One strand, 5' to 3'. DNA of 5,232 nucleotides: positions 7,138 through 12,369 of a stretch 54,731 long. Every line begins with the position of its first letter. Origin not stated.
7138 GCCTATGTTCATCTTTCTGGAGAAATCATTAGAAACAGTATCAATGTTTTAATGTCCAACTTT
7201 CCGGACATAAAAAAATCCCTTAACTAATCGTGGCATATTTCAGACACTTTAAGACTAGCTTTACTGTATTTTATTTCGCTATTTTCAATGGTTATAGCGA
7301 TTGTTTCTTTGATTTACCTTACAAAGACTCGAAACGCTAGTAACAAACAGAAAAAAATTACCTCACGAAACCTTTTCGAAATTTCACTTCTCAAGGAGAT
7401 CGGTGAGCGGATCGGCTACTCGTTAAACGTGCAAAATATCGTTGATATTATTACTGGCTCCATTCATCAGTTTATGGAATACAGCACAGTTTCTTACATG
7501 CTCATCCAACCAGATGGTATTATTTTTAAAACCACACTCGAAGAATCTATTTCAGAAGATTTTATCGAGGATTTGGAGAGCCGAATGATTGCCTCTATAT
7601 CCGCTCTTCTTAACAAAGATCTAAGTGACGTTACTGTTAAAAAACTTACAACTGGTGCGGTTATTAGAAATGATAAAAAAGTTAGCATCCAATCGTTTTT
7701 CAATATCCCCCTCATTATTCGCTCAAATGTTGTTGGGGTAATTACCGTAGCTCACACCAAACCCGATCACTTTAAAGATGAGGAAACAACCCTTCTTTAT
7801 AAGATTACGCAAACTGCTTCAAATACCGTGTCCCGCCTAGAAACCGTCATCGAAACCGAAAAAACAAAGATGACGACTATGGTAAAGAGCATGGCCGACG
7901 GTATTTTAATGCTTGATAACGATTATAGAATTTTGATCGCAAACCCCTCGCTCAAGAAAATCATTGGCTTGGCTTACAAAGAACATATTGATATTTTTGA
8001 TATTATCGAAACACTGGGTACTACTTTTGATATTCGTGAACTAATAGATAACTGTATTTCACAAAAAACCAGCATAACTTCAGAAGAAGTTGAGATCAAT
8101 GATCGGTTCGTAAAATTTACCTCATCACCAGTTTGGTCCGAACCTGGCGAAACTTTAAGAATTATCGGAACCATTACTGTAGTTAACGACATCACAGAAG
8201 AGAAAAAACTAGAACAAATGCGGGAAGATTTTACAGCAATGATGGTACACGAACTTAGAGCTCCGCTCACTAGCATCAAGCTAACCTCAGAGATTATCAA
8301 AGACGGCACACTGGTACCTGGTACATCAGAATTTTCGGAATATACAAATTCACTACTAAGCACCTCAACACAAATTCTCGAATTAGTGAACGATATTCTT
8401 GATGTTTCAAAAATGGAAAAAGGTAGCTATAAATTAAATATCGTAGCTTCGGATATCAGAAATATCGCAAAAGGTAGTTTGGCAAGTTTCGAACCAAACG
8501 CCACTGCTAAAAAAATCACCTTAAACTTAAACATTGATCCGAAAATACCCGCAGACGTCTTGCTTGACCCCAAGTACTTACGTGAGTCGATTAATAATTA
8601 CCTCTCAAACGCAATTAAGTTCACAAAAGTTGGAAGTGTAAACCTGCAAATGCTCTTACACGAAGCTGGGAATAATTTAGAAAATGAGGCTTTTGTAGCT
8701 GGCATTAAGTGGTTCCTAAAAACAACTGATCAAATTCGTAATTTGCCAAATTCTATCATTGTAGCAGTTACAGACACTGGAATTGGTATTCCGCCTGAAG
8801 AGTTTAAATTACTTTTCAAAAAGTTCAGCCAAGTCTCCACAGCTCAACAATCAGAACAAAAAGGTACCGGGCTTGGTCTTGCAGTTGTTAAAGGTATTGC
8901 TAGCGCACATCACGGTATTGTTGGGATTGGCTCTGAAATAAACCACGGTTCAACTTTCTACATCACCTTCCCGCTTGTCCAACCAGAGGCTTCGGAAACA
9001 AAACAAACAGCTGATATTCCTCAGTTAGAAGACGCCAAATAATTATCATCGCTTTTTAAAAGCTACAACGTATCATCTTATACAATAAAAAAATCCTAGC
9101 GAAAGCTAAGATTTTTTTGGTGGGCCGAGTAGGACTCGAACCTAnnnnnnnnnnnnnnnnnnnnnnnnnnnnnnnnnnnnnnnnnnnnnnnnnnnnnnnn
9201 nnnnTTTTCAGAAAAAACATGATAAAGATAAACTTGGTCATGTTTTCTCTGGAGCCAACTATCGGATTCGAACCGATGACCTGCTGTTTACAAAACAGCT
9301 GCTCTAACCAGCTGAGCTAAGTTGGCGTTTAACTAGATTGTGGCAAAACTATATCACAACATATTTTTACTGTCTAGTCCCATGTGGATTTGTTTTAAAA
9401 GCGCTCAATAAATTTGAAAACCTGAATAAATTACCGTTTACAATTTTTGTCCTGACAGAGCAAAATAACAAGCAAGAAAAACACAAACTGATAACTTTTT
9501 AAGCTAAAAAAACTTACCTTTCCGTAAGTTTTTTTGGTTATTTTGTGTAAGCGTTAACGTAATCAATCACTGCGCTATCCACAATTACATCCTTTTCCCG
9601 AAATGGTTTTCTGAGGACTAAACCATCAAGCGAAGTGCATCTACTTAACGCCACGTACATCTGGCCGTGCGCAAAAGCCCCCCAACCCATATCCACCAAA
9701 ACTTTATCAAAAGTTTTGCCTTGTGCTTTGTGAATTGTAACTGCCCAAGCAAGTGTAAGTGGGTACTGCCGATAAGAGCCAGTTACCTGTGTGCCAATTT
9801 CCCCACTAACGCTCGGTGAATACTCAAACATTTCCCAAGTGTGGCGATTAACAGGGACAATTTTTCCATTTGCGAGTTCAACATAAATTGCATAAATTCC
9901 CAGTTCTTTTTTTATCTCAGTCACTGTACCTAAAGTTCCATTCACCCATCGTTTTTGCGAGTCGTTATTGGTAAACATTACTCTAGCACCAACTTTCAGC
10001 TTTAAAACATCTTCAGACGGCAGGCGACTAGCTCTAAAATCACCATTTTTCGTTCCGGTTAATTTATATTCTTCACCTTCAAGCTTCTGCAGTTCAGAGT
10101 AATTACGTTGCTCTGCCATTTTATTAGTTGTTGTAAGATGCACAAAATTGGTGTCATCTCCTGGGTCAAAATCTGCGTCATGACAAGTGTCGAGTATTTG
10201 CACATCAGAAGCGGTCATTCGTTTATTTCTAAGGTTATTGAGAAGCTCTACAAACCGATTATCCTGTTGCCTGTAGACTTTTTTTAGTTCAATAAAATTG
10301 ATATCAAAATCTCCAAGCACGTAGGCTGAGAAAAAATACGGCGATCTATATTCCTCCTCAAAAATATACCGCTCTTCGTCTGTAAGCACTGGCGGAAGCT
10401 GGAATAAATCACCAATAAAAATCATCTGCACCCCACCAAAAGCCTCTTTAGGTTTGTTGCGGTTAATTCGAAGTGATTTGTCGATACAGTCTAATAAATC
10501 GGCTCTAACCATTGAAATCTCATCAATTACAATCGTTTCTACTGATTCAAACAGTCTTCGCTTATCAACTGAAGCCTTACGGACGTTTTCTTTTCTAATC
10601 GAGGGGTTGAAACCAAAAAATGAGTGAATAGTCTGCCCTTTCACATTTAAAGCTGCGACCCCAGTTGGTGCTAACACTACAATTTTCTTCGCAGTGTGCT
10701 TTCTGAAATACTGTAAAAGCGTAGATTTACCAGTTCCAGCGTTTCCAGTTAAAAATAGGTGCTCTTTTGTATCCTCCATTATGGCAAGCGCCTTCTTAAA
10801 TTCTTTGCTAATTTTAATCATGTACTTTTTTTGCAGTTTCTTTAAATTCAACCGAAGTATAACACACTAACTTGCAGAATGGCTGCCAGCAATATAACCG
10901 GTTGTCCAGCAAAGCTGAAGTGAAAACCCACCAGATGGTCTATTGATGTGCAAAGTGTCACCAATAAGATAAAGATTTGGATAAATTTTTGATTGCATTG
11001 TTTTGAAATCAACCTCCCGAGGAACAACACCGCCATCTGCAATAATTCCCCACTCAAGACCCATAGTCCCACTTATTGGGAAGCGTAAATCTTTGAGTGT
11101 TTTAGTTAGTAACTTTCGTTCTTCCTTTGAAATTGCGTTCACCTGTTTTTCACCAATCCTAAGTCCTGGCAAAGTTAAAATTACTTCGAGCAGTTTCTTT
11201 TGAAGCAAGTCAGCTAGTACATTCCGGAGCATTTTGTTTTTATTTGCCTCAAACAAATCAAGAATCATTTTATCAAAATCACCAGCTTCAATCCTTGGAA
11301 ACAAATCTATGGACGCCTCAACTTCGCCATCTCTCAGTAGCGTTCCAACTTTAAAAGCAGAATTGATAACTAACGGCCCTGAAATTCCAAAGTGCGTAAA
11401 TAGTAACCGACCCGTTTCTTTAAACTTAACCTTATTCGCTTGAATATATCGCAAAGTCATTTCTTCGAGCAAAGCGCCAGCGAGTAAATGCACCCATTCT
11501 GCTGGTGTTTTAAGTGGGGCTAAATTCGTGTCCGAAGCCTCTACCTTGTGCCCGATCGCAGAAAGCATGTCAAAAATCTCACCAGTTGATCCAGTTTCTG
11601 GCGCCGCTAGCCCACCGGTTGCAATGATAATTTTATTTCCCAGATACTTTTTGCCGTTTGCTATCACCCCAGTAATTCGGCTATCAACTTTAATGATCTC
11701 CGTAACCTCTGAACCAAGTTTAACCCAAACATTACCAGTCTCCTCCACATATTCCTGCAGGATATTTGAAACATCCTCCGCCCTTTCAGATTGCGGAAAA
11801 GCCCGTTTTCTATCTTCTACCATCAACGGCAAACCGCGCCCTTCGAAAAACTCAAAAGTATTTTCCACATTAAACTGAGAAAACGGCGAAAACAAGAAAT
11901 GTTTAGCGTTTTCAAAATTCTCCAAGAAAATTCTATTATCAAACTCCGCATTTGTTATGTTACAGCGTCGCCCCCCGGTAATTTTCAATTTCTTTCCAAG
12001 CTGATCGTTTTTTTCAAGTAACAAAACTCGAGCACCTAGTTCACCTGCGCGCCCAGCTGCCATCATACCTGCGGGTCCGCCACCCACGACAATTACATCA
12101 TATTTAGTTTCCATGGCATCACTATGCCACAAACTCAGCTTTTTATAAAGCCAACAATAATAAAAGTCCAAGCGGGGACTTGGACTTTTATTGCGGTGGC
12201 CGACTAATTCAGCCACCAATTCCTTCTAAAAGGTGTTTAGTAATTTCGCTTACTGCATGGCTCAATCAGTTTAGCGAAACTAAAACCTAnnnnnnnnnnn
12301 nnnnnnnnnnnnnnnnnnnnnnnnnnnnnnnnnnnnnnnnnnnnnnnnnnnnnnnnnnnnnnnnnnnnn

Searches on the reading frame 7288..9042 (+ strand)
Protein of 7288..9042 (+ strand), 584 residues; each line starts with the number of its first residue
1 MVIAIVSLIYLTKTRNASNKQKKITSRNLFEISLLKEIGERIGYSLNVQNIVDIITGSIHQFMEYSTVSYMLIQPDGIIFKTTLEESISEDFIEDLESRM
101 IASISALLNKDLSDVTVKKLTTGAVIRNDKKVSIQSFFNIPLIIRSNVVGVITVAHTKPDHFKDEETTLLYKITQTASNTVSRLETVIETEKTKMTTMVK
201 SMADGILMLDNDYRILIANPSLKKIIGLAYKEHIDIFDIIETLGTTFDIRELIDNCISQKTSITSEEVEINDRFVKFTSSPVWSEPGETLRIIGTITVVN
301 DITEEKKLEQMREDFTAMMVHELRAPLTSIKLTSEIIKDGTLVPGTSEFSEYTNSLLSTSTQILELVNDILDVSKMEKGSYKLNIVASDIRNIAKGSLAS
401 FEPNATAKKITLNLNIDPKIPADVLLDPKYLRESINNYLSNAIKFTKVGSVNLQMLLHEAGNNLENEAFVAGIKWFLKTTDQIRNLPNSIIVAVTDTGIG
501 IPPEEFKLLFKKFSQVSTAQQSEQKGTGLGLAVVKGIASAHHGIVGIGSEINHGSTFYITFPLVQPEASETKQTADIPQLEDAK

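Call 85: search_protein_families(library=pfam, max_evalue=0.00001, proteins=[window:7288-9042:+])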
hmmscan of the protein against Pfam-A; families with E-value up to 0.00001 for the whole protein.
window:7288-9042:+ (584 aa): 3 families
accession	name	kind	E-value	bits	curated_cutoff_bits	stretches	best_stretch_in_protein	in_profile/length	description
PF02518.31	HATPase_c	-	5.1e-20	72.4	26.4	1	427-564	2-110/111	Histidine kinase-, DNA gyrase B-, and HSP90-like ATPase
PF00512.31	HisKA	-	7.2e-17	61.6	26.9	1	311-379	1-66/66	His Kinase A (phospho-acceptor) domain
PF13426.13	PAS_9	-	6.6e-06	26.8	27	0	204-304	2-103/103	PAS domain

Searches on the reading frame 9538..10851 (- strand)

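Call 85: search_protein_families(library=pfam, max_evalue=0.00001, proteins=[window:9538-10851:-])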
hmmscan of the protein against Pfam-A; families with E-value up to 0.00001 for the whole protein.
window:9538-10851:- (437 aa): 8 families
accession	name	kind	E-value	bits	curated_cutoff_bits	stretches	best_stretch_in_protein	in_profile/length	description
PF05970.20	PIF1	-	8.1e-30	104.5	25.9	1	23-209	16-214/223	PIF1-like helicase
PF13604.12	AAA_30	-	4.7e-13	49.7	27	1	23-155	12-131/191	AAA domain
PF13245.12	AAA_19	-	5.5e-13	49.7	25.1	1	27-155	9-132/134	AAA domain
PF02689.20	Herpes_Helicase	-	4.8e-11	41.8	27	1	300-422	676-786/808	Helicase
PF13191.12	AAA_16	-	4.3e-06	27.8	32.6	0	24-227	19-145/167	AAA ATPase domain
PF01443.25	Viral_helicase1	-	4.7e-06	27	21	0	35-117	4-73/228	Viral superfamily 1 RNA helicase core domain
PF13479.12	AAA_24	-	5.3e-06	26.9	27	0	31-133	4-94/195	AAA domain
PF13401.12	AAA_22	-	8.9e-06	26.5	27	0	28-148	4-123/130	AAA domain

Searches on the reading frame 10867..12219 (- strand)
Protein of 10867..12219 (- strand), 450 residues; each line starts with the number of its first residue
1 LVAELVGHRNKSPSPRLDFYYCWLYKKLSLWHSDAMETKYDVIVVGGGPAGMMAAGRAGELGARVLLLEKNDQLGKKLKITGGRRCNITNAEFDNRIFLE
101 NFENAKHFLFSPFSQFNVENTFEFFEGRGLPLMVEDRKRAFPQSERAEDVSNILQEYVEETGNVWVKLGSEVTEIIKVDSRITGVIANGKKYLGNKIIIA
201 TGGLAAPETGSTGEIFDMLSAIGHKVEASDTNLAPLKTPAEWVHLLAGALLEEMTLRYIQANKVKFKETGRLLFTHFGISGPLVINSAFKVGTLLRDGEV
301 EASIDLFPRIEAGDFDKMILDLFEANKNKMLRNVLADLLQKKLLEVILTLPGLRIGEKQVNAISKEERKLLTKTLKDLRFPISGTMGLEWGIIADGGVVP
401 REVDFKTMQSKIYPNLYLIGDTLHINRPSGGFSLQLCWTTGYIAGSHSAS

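Call 85: search_protein_families(library=pfam, max_evalue=0.00001, proteins=[window:10867-12219:-])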
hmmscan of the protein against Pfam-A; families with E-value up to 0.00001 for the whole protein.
window:10867-12219:- (450 aa): 10 families
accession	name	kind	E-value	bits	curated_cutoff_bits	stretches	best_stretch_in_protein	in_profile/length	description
PF03486.20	HI0933_like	-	2.8e-68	230.4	50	1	41-446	2-243/244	HI0933-like protein Rossmann domain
PF22780.1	HI0933_like_1st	-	1e-26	94.1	27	1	233-389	4-161/165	HI0933-like protein barrel and H2TH domain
PF07992.20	Pyr_redox_2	-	1.6e-11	44.6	26.1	0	40-72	1-33/291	Pyridine nucleotide-disulphide oxidoreductase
PF12831.13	FAD_oxidored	-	2.1e-11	44.2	27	1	41-191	1-130/416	FAD dependent oxidoreductase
PF01134.28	GIDA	-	3e-09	36.9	22.1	0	41-75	1-36/391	Glucose inhibited division protein A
PF13738.12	Pyr_redox_3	-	3.8e-08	33.4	30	0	43-76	1-34/305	Pyridine nucleotide-disulphide oxidoreductase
PF00890.30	FAD_binding_2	-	9e-08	32.1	20.4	1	41-83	1-43/414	FAD binding domain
PF01494.25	FAD_binding_3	-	3.8e-07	30.1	22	0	39-73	1-35/349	FAD binding domain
PF00070.33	Pyr_redox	-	3.9e-07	30.9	22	0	42-77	2-37/82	Pyridine nucleotide-disulphide oxidoreductase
PF13450.12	NAD_binding_8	-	8e-06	26.5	21.9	0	44-75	1-32/68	NAD(P)-binding Rossmann-like domain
